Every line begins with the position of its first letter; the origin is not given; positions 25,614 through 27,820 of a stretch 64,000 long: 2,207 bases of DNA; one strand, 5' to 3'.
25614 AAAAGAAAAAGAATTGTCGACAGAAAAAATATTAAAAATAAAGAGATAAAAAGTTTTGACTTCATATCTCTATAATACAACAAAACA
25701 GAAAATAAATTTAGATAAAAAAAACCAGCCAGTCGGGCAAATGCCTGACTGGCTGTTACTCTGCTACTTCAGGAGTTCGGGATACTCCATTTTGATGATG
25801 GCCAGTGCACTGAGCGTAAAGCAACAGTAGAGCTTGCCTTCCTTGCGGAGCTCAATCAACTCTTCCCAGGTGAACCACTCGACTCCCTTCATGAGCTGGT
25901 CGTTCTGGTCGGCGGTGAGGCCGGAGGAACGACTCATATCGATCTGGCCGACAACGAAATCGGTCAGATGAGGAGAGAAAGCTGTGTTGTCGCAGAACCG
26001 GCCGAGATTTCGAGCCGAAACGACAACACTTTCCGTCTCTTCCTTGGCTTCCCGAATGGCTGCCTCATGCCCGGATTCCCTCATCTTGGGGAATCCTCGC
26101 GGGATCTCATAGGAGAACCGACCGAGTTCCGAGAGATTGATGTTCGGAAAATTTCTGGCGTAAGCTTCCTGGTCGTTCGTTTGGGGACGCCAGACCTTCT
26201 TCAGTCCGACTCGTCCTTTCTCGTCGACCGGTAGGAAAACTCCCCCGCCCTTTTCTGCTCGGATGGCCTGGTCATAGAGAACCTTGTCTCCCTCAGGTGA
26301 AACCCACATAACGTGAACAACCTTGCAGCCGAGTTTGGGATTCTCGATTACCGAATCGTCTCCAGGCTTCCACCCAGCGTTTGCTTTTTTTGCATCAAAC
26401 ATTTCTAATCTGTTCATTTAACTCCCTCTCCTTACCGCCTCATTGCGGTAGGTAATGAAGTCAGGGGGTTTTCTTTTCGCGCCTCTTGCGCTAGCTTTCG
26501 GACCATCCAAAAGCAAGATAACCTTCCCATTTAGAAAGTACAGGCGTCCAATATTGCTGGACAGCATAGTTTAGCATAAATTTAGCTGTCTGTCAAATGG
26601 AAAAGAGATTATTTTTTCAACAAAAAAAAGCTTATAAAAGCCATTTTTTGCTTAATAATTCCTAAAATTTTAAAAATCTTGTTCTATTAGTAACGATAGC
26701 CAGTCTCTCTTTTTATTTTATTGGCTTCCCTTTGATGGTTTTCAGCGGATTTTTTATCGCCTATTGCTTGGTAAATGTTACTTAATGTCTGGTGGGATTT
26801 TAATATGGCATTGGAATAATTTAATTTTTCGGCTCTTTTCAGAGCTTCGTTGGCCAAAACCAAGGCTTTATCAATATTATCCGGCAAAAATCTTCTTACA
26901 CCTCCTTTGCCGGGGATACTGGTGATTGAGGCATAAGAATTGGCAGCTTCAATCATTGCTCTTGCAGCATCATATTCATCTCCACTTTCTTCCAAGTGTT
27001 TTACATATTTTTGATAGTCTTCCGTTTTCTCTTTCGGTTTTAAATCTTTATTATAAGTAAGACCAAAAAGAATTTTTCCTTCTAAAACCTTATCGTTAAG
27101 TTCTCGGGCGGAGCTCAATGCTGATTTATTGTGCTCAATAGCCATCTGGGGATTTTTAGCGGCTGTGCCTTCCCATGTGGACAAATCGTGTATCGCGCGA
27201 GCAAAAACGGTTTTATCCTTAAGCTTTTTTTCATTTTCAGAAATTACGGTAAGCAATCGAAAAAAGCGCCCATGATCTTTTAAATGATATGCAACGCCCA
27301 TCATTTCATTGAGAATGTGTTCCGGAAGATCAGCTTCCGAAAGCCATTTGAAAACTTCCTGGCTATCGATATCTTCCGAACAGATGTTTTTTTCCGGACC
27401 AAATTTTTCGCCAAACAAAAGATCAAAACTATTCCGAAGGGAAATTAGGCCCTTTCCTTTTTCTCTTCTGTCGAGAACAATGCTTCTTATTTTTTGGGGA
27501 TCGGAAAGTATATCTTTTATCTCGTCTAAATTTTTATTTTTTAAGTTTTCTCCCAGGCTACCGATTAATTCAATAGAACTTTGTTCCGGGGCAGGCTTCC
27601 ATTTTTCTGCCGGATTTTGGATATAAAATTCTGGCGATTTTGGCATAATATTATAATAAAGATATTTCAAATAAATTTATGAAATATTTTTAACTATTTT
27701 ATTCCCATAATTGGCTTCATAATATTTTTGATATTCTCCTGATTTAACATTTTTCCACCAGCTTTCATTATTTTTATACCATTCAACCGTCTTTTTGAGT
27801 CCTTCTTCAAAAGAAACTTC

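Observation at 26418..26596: Riboswitch-like structured leader (ykkC-like core) upstream of a horizontally acquired NUDIX hydrolase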

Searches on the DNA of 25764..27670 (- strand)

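Call 4: search_rna_families(source=window, start=26380, end=26720, threshold=evalue, max_evalue=10, show_alignments=5)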
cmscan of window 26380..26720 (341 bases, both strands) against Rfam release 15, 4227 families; matches with E-value up to 10: 8.
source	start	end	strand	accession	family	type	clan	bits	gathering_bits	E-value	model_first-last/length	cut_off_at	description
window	26590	26656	+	RF02952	dfrA-dnaX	Gene; sRNA;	-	24.5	48.6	1.4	1-76/76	no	dfrA-dnaX RNA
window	26466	26642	+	RF02349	psRNA2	Gene; sRNA;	-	19.2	65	0.01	1-201/201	no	Proteobacterial sRNA psRNA2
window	26397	26500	-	RF00195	RsmY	Gene; sRNA;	CL00106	18.4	57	0.019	1-121/121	no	RsmY RNA family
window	26627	26701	+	RF00063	SscA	Gene;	-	14.8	60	8.1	1-96/96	no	SscA RNA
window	26606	26640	+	RF02925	6A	Gene; sRNA;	-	14.6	41.2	6.8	1-52/52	no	6A RNA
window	26584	26667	-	RF00403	SNORA41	Gene; snRNA; snoRNA; HACA-box;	-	14.1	80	9.4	1-133/133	no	Small nucleolar RNA SNORA41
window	26431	26452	+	RF02631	Hrs13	Gene; sRNA;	-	13.9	52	0.75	54-75/82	no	Hfq-regulated sRNA 13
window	26455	26493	-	RF02996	int-alpA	Gene; sRNA;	-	13.8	35.8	2.8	9-49/71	no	int-alpA RNA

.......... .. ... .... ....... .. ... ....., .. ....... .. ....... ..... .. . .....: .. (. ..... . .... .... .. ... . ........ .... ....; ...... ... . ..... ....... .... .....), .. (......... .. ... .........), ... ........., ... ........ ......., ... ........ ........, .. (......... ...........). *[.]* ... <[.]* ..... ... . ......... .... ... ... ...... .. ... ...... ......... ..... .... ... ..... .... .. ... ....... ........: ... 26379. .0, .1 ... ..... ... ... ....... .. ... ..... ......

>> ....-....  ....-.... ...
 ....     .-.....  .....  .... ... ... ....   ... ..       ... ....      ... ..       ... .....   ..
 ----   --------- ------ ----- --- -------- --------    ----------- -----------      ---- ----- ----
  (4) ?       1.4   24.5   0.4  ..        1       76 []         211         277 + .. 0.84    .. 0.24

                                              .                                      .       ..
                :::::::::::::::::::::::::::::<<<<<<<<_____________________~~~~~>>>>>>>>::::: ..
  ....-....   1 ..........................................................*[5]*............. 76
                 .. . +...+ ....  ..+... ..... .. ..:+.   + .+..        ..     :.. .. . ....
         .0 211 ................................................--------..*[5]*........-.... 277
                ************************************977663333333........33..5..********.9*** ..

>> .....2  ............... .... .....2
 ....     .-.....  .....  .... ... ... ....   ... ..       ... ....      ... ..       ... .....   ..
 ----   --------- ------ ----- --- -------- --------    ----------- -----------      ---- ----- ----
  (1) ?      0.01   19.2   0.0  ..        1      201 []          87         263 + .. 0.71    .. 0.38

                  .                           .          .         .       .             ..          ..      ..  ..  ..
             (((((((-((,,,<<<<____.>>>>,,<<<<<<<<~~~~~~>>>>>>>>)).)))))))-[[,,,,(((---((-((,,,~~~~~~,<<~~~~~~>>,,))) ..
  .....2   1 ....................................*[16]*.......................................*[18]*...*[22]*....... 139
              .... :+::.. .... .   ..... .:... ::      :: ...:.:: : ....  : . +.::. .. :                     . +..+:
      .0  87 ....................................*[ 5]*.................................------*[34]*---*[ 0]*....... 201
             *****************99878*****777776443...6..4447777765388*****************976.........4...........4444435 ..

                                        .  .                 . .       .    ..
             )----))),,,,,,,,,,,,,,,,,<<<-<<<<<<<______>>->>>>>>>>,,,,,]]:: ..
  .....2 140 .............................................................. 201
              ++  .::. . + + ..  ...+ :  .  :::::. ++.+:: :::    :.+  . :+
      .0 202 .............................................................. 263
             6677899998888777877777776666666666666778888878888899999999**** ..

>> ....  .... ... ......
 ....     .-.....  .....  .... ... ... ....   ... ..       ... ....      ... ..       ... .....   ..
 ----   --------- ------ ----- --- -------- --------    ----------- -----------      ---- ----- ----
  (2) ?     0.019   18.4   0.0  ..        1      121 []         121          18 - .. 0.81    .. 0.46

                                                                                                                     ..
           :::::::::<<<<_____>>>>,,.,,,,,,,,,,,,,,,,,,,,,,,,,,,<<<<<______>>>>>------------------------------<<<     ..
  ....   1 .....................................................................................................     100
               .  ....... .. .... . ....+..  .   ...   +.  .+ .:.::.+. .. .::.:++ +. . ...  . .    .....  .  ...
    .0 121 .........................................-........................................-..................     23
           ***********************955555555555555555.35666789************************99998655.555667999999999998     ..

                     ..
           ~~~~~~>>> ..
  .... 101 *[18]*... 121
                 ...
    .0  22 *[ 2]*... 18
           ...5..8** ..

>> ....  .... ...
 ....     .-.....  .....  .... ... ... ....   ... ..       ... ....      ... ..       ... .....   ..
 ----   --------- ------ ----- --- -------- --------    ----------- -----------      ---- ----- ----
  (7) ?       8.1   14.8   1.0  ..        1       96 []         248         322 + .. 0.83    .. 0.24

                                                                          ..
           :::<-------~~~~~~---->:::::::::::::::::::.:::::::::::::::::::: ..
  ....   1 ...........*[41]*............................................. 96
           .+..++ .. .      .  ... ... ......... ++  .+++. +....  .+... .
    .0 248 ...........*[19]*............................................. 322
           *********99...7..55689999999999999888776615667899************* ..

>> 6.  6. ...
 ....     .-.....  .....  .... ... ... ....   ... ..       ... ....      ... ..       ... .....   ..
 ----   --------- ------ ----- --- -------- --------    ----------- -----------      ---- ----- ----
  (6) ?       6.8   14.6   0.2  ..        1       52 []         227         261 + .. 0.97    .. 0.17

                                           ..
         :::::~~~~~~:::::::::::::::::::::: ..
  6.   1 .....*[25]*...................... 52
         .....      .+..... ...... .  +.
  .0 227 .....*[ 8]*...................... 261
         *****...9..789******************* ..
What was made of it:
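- On ykkC (guanidine-I / subtype 2) riboswitches: At E<=10 on 26380-26720 no ykkC-type family appears (call 4).
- Rfam gives no ykkC-type hit at E<=10 (call 4).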

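Call 22: search_rna_families(sources=[L001, L002, L003, L004, L005, L006, L007, L008, L009, L013, L014, L015, L026, L028, L029], threshold=gathering)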
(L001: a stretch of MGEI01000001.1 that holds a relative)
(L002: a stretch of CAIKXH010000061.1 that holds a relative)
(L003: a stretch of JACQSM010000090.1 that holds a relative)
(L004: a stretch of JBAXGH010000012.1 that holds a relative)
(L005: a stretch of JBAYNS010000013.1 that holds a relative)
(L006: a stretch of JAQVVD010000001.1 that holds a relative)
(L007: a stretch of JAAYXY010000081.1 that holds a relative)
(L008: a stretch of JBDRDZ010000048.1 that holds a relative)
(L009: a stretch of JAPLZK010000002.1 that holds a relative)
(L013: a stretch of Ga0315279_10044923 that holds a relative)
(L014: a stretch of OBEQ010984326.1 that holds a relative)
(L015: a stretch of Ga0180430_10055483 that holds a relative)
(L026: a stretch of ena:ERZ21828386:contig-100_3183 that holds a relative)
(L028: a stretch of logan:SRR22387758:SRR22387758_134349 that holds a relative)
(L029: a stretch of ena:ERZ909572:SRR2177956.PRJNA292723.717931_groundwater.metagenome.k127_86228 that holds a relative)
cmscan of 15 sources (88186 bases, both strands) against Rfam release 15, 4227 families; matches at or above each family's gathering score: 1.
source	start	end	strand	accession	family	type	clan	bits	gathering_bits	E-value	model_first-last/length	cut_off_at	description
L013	938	983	-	RF01687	Acido-Lenti-1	Gene; sRNA;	-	45.8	37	4.9e-07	1-46/46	no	Acido-Lenti-1 RNA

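Call 37: build_rna_model(alignment_id=A3)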
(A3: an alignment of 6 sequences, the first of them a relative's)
Model R1 built from alignment A3 (6 sequences, 86 columns); structure: RNAalifold consensus.
model positions 82; base pairs 23; branch points 1; effective number of sequences 2.54; information 0.692 bits per position. Calibrated on 0.2 Mb of random sequence (short: E-values are rough).
structure used (alignment columns):
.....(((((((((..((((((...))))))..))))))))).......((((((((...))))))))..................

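Call 38: build_rna_model(alignment_id=A4)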
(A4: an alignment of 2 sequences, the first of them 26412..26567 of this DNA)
Model R2 built from alignment A4 (2 sequences, 156 columns); structure: RNAalifold consensus.
model positions 156; base pairs 49; branch points 3; effective number of sequences 0.61; information 0.591 bits per position. Calibrated on 0.2 Mb of random sequence (short: E-values are rough).
structure used (alignment columns):
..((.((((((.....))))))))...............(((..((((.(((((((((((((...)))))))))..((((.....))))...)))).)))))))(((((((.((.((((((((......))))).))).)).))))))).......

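Call 39: search_with_rna_model(model_id=R1, sources=[window, L001, L002, L003, L004, L005, L006, L007, L008, L009, L010, L011, L012, L013, L014, L015, L016, L017, L018, L019, L020, L021, L022, L023, L024, L025, L026, L027, L028, L029, L031, L032, L033, L034, L035], max_evalue=10)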
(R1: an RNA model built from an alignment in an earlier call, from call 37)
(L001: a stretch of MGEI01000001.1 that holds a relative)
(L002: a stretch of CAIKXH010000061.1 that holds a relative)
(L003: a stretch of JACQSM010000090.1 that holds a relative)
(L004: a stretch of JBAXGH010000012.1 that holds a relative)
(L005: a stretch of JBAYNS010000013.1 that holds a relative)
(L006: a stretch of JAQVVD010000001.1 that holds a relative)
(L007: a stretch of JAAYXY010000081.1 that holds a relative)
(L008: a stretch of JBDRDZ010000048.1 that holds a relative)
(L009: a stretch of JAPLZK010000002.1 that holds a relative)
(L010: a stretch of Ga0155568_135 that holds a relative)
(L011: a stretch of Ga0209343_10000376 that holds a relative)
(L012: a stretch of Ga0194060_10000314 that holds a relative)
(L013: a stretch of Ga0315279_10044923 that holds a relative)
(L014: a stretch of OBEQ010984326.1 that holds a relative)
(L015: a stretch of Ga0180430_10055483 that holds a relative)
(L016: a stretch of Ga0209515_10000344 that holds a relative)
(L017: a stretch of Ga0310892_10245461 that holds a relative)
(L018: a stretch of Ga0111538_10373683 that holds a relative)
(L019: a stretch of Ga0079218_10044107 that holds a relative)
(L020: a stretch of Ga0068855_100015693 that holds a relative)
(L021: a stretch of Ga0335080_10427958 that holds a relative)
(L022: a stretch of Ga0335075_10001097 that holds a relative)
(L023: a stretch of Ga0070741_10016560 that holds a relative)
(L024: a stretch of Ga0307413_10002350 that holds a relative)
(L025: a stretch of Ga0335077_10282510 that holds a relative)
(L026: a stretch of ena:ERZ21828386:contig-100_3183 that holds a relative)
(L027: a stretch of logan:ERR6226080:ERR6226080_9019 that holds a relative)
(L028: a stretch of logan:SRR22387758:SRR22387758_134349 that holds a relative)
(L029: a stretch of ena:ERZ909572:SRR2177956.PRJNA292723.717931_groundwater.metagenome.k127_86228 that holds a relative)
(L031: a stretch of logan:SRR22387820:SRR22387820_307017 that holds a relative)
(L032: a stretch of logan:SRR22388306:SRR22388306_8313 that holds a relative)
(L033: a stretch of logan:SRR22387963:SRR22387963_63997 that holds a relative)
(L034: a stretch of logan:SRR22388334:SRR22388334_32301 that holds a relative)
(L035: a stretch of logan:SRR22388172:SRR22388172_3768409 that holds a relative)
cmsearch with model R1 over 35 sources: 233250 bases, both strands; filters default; matches with E-value up to 10: 20.
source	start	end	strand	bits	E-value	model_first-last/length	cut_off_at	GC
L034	1925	2003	+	86.3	6.5e-24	1-82/82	no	0.53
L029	2929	3009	+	79.4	8.8e-22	1-82/82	no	0.48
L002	2913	2994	+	79.4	9e-22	1-82/82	no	0.48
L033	1918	2003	+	78.9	1.2e-21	1-82/82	no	0.48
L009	2860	2943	+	78.6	1.6e-21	1-82/82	no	0.52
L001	2914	2994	+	78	2.3e-21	1-82/82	no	0.56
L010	2914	2994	+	78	2.3e-21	1-82/82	no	0.56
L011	2914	2994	+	78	2.3e-21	1-82/82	no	0.56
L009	2865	2901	-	19.7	0.0026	6-42/82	no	0.49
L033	1967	1986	-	16.8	0.021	49-68/82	no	0.45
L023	1268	1318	-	15.1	0.068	1-82/82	no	0.59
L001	2947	3004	-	14.3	0.12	1-82/82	no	0.5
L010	2947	3004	-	14.3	0.12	1-82/82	no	0.5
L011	2947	3004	-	14.3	0.12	1-82/82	no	0.5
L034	1931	1965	-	13.5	0.21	7-41/82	no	0.49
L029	2934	2970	-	13.2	0.26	6-42/82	no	0.43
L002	2925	2947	-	13.1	0.29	13-35/82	no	0.39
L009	1115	1140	+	10.1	2.3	11-37/82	no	0.62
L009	2375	2447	-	9.6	3.4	1-82/82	no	0.44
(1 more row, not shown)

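Call 40: search_with_rna_model(model_id=R2, sources=[window, L001, L002, L003, L004, L005, L006, L007, L008, L009, L010, L011, L012, L013, L014, L015, L016, L017, L018, L019, L020, L021, L022, L023, L024, L025, L026, L027, L028, L029, L031, L032, L033, L034, L035], max_evalue=10)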
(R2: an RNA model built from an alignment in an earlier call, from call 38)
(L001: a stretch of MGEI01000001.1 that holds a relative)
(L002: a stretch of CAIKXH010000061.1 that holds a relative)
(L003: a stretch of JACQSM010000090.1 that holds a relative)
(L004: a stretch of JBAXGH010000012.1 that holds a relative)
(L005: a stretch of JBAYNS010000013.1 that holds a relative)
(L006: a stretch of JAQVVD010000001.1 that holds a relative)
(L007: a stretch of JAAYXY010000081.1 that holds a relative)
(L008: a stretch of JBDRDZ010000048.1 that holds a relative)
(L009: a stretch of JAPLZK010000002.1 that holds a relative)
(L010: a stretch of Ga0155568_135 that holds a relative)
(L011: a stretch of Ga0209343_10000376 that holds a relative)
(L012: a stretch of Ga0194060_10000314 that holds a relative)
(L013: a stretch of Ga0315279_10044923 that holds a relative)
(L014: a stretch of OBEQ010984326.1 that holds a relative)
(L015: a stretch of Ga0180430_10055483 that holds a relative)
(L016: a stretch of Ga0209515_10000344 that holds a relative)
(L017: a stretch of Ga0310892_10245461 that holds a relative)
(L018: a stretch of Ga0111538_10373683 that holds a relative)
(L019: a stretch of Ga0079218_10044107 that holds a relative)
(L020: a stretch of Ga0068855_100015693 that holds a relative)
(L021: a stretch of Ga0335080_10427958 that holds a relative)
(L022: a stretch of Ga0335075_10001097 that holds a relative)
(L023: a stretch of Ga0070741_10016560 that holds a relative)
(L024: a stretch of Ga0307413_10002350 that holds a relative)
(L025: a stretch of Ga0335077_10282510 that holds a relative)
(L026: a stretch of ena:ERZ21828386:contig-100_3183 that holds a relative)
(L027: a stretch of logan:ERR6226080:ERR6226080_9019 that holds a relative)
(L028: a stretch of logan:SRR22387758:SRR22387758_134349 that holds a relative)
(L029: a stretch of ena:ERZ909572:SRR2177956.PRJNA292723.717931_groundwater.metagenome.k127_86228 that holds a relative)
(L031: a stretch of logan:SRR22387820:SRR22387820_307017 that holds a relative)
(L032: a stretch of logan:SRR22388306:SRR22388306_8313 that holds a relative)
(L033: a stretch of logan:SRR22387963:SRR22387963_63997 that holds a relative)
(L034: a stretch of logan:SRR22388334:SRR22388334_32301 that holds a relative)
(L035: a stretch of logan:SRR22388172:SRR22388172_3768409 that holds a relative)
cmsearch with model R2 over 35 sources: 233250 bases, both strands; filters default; matches with E-value up to 10: 1.
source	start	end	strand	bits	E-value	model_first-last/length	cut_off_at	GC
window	26412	26567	-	198.4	9.4e-41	1-156/156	no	0.47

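Call 57: search_with_rna_model(model_id=R3, source=window, start=26300, end=26750, filters=off, max_evalue=10, show_alignments=3)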
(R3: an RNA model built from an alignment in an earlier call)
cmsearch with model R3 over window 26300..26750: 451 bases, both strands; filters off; matches with E-value up to 10: 15.
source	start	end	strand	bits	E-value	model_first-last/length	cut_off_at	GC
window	26560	26656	+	5.8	0.063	1-118/118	no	0.27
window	26592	26619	-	1.6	1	1-118/118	no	0.25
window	26508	26528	-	0.8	1.7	1-118/118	no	0.43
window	26455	26478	+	0.7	1.9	1-118/118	no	0.42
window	26630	26669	-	0.6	2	14-55/118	no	0.22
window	26671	26692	+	0.5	2.2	1-118/118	no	0.18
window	26569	26591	-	0.4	2.3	1-118/118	no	0.3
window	26694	26721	+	0.3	2.4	1-118/118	no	0.32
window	26383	26393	-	0.1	2.8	85-95/118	no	0.36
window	26308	26327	-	-0.2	3.3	1-118/118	no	0.4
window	26512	26534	+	-0.6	4.4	1-118/118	no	0.39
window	26685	26714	-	-0.8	4.9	1-118/118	no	0.33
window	26455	26478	-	-0.9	5.4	1-118/118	no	0.42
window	26398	26436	-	-1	5.8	1-118/118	no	0.36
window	26716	26730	-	-1.8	9.4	1-118/118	no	0.4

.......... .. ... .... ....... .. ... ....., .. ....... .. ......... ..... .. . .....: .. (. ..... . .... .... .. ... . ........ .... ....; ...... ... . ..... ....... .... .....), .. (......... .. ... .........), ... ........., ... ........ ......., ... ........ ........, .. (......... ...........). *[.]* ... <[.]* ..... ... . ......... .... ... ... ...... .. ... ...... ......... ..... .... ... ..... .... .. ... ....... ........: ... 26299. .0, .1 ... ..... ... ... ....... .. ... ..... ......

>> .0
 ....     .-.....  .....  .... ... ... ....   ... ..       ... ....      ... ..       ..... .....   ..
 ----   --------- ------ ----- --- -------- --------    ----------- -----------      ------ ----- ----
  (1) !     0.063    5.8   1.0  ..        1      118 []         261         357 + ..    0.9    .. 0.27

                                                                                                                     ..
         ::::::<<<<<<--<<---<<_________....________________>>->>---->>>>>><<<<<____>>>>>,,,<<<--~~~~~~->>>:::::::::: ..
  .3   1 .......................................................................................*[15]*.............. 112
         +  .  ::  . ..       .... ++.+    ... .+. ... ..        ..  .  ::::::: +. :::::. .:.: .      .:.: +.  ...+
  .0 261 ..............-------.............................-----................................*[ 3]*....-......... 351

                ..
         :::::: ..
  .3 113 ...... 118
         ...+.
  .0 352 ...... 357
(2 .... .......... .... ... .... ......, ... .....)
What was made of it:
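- On ykkC (guanidine-I / subtype 2) riboswitches: My own ykkC-scaffold model R3, with filters off, gives at most 1.6 bits on the leader strand (call 57).
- A ykkC covariance model with filters off gives at most 1.6 bits on the leader strand (call 57).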

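Call 69: search_rna_families(source=L034, start=1870, end=2030, threshold=evalue, max_evalue=10)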
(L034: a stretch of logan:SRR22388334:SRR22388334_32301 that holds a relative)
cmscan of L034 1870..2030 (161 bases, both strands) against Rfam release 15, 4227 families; matches with E-value up to 10: 3.
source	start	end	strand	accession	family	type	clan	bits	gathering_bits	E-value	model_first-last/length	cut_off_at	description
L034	1934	1962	+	RF00979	mir-553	Gene; miRNA;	-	16.6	82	1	1-62/62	no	mir-553 microRNA precursor family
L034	1892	1942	+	RF04343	Plastid-psbA-2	Cis-reg;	CL00153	13.8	55.8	4.5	1-60/60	no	Plastid-psbA-2 3UTR RNA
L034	1923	1971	+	RF00953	mir-1497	Gene; miRNA;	-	13.7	80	1.8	1-74/74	no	mir-1497 microRNA precursor family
